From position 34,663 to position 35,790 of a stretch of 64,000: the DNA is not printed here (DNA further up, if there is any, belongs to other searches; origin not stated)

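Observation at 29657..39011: Eleven-gene GspG/F/E + PilMNOP-like + TPR-liposecretin operon: a type IV filament machine fitting neither the canonical T2SS nor the T4aP layout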

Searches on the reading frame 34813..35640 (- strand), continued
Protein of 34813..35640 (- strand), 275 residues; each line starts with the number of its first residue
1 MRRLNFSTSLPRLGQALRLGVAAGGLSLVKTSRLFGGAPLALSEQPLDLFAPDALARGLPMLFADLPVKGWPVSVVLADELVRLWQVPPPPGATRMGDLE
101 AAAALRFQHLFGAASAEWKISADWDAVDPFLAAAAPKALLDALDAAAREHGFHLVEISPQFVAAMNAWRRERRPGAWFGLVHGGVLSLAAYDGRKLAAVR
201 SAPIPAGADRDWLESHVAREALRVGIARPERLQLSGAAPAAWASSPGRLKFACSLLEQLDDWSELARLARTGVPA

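Call 62: find_homologous_proteins(query=P0265, max_evalue=0.001)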
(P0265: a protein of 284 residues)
Query P0265 (284 aa): 1 proteins with E <= 0.001 among 554 candidates.
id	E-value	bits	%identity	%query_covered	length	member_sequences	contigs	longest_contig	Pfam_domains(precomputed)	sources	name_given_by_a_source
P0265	1.0e-186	637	100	100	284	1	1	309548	-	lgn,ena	-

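Call 63: find_encoding_contigs(protein=P0265, flank=10000, max_places=2)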
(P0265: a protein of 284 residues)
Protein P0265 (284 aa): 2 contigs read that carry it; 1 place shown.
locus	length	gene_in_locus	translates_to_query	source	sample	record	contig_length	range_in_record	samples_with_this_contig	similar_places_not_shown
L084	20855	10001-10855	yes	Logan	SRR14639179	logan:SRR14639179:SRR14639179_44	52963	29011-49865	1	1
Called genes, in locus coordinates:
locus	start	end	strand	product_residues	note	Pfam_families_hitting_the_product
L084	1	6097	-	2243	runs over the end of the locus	PF13620:CarboxypepD_reg, PF13715:CarbopepD_reg_2, PF17802:SpaA (faint), PF22904:NOMO1-like_2nd (faint), PF13620:CarboxypepD_reg, PF13715:CarbopepD_reg_2 (weak), PF13620:CarboxypepD_reg (weak), PF13517:FG-GAP_3 (weak), +1 more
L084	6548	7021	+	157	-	PF07963:N_methyl, PF08334:T2SSG, PF22434:PilW_C (weak)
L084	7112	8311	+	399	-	PF00482:T2SSF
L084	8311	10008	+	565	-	PF05157:MshEN, PF00437:T2SSE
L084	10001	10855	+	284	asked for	-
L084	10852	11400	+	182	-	-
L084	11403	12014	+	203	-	-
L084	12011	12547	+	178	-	-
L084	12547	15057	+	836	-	PF14559:TPR_19 (faint), PF07660:STN (faint), PF03958:Secretin_N, PF00263:Secretin, PF00963:Cohesin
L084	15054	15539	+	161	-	PF07963:N_methyl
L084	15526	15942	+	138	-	-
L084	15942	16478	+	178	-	-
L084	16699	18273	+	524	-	PF02743:dCache_1, PF22588:dCache_1_like, PF00990:GGDEF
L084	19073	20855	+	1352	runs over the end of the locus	PF00501:AMP-binding, PF13193:AMP-binding_C, PF00550:PP-binding (weak), PF00132:Hexapep (faint), PF25084:LbH_EIF2B (faint), PF25087:GMPPB_C (faint)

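Call 92: search_protein_families(library=pfam, proteins=[L081:20373-22784:+, L081:22913-24667:+, L082:864-3173:-], max_evalue=0.001)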
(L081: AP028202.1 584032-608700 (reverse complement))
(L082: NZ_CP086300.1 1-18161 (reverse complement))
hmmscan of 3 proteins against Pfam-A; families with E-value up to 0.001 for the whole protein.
L081:20373-22784:+ (803 aa): 1 family
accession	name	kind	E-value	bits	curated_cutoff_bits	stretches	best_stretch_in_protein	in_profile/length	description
PF22352.2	K319L-like_PKD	-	3.1e-18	66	27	2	515-600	1-84/84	K319L-like, PKD domain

L081:22913-24667:+ (585 aa): 1 family
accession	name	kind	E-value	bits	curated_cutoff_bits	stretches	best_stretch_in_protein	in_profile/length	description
PF03150.19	CCP_MauG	-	1.1e-23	85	25.6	2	83-120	2-41/149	Di-haem cytochrome c peroxidase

L082:864-3173:- (769 aa): 5 families
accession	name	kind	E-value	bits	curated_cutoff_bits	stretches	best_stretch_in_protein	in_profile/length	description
PF01833.30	TIG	-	3.2e-13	49.9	20.9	2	59-136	2-83/84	IPT/TIG domain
PF04151.21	PPC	-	2.7e-10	41.4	25.9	0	474-537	6-69/70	Bacterial pre-peptidase C-terminal domain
PF05593.20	RHS_repeat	-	2.5e-07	31.4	22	1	21-53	1-33/38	RHS Repeat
PF08363.15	GbpC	-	6.6e-05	23.1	27.2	0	367-455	76-159/307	Glucan-binding protein C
PF18092.7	DraK_HK_N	-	0.00012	22.9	26.4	0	661-702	41-84/86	DraK Histidine Kinase N-terminal domain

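Call 99: search_protein_families(library=ncbifam, proteins=[L070:5856-6551:+, L070:5145-5846:+, L081:8616-9071:+, L081:6632-7192:+, L081:18760-19392:-], max_evalue=0.001)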
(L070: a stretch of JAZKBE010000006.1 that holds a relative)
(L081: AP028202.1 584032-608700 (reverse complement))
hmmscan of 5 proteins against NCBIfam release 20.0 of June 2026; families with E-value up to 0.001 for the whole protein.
L070:5856-6551:+ (231 aa): 19 families
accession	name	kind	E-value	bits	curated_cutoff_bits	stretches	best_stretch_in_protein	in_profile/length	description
TIGR03020.2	EpsA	equivalog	1.3e-48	165.8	170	2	103-219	124-245/247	XrtB/PEP-CTERM-associated transcriptional regulator EpsA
NF007505.1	PRK10100.1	equivalog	7.8e-15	55.1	250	1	163-217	143-197/204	biofilm master transcriptional regulator CsgD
TIGR03541.1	reg_near_HchA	equivalog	5.4e-13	49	215.6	1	115-220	127-227/232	PA1136 family autoinducer-binding transcriptional regulator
NF047785.1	respo_reg_MadR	equivalog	3.6e-10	39.5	300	1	161-218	145-202/209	MadR family response regulator transcription factor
NF003420.0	PRK04841.1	equivalog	4.9e-10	38.1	537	1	163-222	837-896/903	HTH-type transcriptional regulator MalT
NF052445.1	RespRegMctR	equivalog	7.8e-09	35.2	300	1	161-214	141-194/205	two-component system response regulator MctR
NF047402.1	TransRegVisN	equivalog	1e-08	34.7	250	1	164-217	185-238/246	transcriptional regulator VisN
NF007561.1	PRK10188.1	equivalog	7.3e-08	32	350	1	163-216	178-231/240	quorum-sensing transcriptional regulator SdiA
NF041830.1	RR_TF_ErdR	exception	1.3e-06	28.3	390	1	160-216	147-202/213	response regulator transcription factor ErdR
NF007708.0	PRK10403.1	equivalog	2.1e-06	27.4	343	1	165-216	154-205/215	nitrate/nitrite response regulator protein NarP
NF052366.1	photon_PedR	equivalog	3.2e-06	27.2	120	1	165-219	3-57/74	photosynthetic electron transport-dependent transcriptional regulator PedR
NF041673.1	transregRamA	equivalog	4.5e-06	25.9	500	1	164-217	218-271/280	acetate metabolism transcriptional regulator RamA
NF050132.1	TransRegAbsR2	equivalog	9.6e-06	24.6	850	1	143-213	509-579/582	LuxR family transcriptional regulator AbsR2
NF007935.0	PRK10651.1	equivalog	2.3e-05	23.7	250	1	162-216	153-207/216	two-component system response regulator NarL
NF007403.0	PRK09935.1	equivalog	3e-05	23.7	271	1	161-211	146-196/210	fimbria biosynthesis transcriptional regulator FimZ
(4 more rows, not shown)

L070:5145-5846:+ (233 aa): 92 families (the best 25 are shown)
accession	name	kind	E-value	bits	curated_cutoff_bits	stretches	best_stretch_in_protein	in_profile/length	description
TIGR02154.1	PhoB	equivalog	1.5e-93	312.3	296.2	1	2-225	2-225/226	phosphate regulon transcriptional regulator PhoB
NF007546.0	PRK10161.1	equivalog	2.1e-77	259.8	471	1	2-226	2-226/229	phosphate response regulator transcription factor PhoB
NF040689.1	MtrAB_MtrA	equivalog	3e-56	190.2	300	1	5-224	1-217/219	MtrAB system response regulator MtrA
NF008296.0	PRK11083.1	equivalog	4.9e-55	186.4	273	1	3-224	4-224/228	two-component system response regulator CreB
NF053854.1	RespRegPhoBBctds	equivalog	6.7e-52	176.1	270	1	5-225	1-224/225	two-component system response regulator PhoB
NF045944.1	ResRegRpaBCyano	equivalog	6.8e-49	166.3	330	1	6-225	1-227/229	response regulator transcription factor RpaB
NF040534.1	resp_reg_YycF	equivalog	6.8e-49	166.2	340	1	4-223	2-225/231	response regulator YycF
NF041734.1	resp_reg_RppA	equivalog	6.2e-48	163.1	250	1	4-226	2-228/229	two-component system response regulator RppA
NF007982.1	PRK10710.1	equivalog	7e-48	163.2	380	1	4-227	9-229/235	envelope stress response regulator BaeR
NF041733.1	resp_reg_CseB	equivalog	1.3e-47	162.1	350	1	4-226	2-227/228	two-component system response regulator CseB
NF008078.0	PRK10816.1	equivalog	2.2e-44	151.6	336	1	4-225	2-220/223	two-component system response regulator PhoP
NF007005.1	PRK09468.1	equivalog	4.1e-44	150.8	331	1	4-227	5-233/237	osmolarity response regulator transcription factor OmpR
NF033117.2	vanR_ACDEGLN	exception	2.2e-43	148.5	350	1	5-224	1-224/226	VanR-ABDEGLN family response regulator transcription factor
TIGR01387.1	cztR_silR_copR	subfamily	1.1e-41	142.9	279.2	1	5-224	1-217/218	heavy metal response regulator transcription factor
NF041209.1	resp_regPieR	equivalog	1e-40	139.8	450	1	5-225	3-227/231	two component system response regulator PieR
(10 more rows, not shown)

L081:8616-9071:+ (151 aa): 3 families
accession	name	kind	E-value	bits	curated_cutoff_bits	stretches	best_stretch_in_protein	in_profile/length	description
NF033545.0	transpos_IS630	equivalog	6.8e-17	61.9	100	1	39-148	3-111/299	IS630 family transposase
NF033546.1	transpos_IS21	equivalog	5.1e-06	26.2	160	1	43-137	3-92/294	IS21 family transposase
NF033577.2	transpos_IS481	equivalog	6.9e-06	25.8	224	1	43-147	6-107/284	IS481 family transposase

L081:6632-7192:+ (186 aa): 0 families

L081:18760-19392:- (210 aa): 7 families
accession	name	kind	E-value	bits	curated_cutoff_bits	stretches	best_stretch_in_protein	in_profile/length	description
NF047373.1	BB0259_flg_lyt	exception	7.2e-15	54.8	234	1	83-178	550-651/705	flagellar assembly lytic transglycosylase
NF008112.0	PRK10859.1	equivalog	4.4e-10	38.6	354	1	90-177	299-390/483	membrane-bound lytic murein transglycosylase MltF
NF008670.0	PRK11671.1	equivalog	3.9e-09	36.1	375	1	83-179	194-308/359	membrane-bound lytic murein transglycosylase MltC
NF008631.0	PRK11619.1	equivalog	7e-09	34.6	536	1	92-179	490-587/644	murein transglycosylase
NF008050.0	PRK10783.1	equivalog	1.1e-08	33.8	508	1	105-202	127-242/457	murein transglycosylase D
NF012014.0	PRK15470.1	equivalog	7.1e-07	29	233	1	86-130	44-88/203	membrane-bound lytic murein transglycosylase EmtA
NF052397.1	AggPromo_Cterm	subfamily_domain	0.001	19.5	40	0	99-150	5-58/80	aggregation-promoting factor C-terminal-like domain-containing protein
